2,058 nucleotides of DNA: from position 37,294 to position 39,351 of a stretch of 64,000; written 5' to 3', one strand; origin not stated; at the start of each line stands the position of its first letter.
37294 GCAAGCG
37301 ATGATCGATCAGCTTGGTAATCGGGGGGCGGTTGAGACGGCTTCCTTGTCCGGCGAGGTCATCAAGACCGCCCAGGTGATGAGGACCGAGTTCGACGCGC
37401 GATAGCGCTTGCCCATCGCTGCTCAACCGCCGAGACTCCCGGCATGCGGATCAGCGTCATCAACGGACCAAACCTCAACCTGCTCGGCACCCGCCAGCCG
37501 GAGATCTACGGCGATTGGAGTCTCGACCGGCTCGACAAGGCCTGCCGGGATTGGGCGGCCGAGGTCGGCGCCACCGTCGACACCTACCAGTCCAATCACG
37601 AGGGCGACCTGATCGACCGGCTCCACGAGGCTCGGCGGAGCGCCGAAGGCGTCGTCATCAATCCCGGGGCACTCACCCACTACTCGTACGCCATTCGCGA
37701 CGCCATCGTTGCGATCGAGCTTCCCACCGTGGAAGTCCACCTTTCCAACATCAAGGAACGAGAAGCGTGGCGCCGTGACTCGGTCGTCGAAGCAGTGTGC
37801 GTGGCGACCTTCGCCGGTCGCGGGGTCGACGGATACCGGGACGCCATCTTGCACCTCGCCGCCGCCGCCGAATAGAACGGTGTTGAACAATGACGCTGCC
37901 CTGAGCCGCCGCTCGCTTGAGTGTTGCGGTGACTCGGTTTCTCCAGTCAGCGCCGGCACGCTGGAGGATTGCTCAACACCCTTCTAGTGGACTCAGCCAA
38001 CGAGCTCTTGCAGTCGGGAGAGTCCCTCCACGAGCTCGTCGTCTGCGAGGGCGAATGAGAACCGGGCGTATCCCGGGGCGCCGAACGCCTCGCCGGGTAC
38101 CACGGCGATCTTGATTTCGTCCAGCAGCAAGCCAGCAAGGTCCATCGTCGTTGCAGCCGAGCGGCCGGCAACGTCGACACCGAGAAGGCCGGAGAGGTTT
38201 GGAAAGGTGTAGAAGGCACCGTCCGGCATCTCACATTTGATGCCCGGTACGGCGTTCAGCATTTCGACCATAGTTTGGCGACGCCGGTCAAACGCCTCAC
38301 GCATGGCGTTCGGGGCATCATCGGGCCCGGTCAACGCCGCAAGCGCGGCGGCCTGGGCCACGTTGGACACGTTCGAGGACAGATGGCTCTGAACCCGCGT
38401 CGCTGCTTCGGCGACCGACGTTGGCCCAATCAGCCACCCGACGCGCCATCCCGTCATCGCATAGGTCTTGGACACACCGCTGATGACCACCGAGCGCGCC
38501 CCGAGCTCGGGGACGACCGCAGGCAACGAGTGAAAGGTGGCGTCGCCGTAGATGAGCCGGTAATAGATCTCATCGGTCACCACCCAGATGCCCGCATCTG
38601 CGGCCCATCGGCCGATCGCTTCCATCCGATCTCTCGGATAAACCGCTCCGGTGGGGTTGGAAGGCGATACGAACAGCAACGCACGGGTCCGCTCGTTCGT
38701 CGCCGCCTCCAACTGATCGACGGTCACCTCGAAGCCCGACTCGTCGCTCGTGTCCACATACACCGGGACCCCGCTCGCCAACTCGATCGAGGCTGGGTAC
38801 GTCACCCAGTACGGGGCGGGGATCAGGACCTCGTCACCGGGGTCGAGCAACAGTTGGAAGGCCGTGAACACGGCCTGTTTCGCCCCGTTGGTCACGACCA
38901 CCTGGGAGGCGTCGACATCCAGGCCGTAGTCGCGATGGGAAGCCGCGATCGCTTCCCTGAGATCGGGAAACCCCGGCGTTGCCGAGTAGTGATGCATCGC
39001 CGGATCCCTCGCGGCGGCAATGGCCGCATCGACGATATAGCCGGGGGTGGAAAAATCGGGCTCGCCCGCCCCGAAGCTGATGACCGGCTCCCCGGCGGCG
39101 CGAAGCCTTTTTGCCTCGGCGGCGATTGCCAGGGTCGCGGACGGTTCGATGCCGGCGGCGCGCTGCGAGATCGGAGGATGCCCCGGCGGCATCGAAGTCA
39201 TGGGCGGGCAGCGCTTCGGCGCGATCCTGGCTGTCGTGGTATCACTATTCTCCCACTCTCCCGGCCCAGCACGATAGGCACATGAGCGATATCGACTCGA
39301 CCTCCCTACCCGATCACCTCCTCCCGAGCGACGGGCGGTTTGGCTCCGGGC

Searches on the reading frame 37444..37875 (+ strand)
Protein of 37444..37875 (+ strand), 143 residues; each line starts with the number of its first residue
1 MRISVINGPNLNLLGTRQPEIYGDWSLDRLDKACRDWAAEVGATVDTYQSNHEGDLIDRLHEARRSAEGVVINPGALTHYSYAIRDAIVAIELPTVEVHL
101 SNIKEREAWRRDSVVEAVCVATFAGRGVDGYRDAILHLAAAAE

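Call 12: find_encoding_contigs(protein=window:37444-37875:+, flank=3000, max_places=6)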
Protein window:37444-37875:+ (143 aa): 9 contigs read that carry it; 6 places shown.
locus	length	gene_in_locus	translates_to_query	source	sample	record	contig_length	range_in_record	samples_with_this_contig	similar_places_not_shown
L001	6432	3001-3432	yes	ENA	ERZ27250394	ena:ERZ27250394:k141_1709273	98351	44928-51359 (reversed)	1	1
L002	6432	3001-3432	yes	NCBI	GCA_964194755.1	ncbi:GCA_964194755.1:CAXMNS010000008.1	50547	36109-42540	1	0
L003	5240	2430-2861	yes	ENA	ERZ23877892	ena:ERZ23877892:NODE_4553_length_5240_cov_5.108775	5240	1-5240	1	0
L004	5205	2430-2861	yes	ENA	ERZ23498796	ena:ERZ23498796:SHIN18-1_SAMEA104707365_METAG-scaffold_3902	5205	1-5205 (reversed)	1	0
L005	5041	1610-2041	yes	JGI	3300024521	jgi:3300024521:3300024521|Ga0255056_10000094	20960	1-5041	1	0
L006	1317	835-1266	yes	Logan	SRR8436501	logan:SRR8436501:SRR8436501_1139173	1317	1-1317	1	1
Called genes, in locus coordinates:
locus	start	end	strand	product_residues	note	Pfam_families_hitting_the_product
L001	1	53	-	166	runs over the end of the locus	PF06271:RDD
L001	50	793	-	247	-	-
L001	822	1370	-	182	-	-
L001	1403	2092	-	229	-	-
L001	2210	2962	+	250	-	PF21948:LplA-B_cat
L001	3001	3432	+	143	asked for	PF01220:DHquinase_II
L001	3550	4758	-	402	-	PF00155:Aminotran_1_2, PF00266:Aminotran_5 (faint), PF01041:DegT_DnrJ_EryC1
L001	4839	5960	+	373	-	PF00266:Aminotran_5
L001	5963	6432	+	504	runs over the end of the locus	PF01425:Amidase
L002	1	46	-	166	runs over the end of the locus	PF06271:RDD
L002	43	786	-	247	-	-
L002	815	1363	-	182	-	-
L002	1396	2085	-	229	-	-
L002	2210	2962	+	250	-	PF21948:LplA-B_cat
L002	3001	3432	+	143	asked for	PF01220:DHquinase_II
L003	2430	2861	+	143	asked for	PF01220:DHquinase_II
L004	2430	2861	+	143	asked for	PF01220:DHquinase_II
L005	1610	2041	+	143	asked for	PF01220:DHquinase_II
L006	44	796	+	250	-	PF21948:LplA-B_cat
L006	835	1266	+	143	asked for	PF01220:DHquinase_II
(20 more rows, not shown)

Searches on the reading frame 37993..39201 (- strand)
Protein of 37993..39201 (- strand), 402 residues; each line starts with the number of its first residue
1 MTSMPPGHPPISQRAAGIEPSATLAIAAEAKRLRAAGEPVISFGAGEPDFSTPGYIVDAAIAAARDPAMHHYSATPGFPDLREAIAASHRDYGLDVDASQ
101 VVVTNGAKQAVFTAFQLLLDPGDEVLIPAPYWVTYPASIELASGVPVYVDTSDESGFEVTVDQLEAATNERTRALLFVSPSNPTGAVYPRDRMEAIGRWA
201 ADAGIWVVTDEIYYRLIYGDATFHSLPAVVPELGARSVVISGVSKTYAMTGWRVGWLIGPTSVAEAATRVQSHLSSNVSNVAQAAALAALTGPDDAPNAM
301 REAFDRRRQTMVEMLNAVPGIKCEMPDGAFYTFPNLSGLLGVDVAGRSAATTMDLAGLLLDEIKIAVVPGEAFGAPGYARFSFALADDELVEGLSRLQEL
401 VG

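Call 73: find_homologous_proteins(query=window:37993-39201:-, max_evalue=1e-100)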
Query window:37993-39201:- (402 aa): 7996 proteins with E <= 1e-100 among 8000 candidates; the best 120 are listed.
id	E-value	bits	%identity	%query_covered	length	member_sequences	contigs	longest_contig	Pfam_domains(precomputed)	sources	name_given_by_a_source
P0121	1.3e-260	882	100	100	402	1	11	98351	PF00155.28,PF00266.26,PF01041.24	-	-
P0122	9.3e-260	879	100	100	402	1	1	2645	PF00155.28,PF00266.26,PF01041.24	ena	-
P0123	1.9e-259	878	100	100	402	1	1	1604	PF00155.28,PF01041.24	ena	-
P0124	3.4e-218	742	83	100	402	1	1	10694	PF00155.28,PF01041.24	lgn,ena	-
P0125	8.7e-217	738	82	100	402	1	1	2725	PF00155.28,PF01041.24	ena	-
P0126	1.0e-201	688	78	98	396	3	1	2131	PF00155.28,PF01041.24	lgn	-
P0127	4.9e-200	683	76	100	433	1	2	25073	PF00155.28,PF01041.24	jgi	jgi:aspartate aminotransferase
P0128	9.4e-196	668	82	90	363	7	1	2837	PF00155.28,PF01041.24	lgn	-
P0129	1.2e-195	668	77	98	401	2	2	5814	PF00155.28,PF01041.24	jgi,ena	-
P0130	9.1e-194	662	76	98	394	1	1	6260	PF00155.28,PF01041.24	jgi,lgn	jgi:aspartate/methionine/tyrosine aminotransferase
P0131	3.9e-193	660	74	99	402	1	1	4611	PF00155.28,PF01041.24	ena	-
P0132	2.4e-192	657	74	100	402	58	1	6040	PF00155.28,PF01041.24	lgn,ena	-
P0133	4.6e-192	656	75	98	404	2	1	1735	PF00155.28,PF00266.26,PF01041.24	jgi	jgi:aspartate/methionine/tyrosine aminotransferase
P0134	3.9e-191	653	74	98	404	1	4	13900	PF00155.28,PF00266.26,PF01041.24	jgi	jgi:aspartate/methionine/tyrosine aminotransferase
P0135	3.9e-191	653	74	98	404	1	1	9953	PF00155.28,PF00266.26,PF01041.24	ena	-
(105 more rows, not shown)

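Call 74: find_encoding_contigs(protein=P0124, flank=6000, max_places=2)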
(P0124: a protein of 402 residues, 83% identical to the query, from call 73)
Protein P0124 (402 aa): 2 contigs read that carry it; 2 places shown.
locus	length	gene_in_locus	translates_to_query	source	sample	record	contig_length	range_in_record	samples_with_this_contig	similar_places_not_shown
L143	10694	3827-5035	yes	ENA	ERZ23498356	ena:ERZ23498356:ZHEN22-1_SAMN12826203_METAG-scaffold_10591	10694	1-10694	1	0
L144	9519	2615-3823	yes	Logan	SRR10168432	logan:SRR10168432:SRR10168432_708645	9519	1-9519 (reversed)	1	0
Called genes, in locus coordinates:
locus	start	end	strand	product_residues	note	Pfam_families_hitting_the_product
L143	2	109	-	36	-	?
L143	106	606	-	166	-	PF00300:His_Phos_1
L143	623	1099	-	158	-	PF04073:tRNA_edit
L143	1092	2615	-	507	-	PF01425:Amidase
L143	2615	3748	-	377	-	PF00266:Aminotran_5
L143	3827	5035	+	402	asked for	PF00155:Aminotran_1_2, PF01041:DegT_DnrJ_EryC1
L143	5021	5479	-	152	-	PF01220:DHquinase_II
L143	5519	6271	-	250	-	PF21948:LplA-B_cat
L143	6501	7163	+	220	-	-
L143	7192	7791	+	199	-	-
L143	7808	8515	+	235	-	-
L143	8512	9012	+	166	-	PF06271:RDD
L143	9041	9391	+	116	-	-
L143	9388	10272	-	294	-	PF00561:Abhydrolase_1, PF12146:Hydrolase_4, PF12697:Abhydrolase_6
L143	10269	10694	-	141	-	?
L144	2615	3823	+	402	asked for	PF00155:Aminotran_1_2, PF01041:DegT_DnrJ_EryC1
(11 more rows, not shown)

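Call 75: find_encoding_contigs(protein=P0125, flank=3000, max_places=2)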
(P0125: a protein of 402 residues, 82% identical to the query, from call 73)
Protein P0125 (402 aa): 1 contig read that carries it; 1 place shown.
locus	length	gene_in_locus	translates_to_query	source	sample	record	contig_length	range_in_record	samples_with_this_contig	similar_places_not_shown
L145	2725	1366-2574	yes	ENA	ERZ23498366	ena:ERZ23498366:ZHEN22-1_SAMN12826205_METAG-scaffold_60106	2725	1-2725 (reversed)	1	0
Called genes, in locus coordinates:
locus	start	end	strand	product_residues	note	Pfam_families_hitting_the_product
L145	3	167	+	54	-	?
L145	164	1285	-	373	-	PF00266:Aminotran_5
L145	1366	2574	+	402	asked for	PF00155:Aminotran_1_2, PF01041:DegT_DnrJ_EryC1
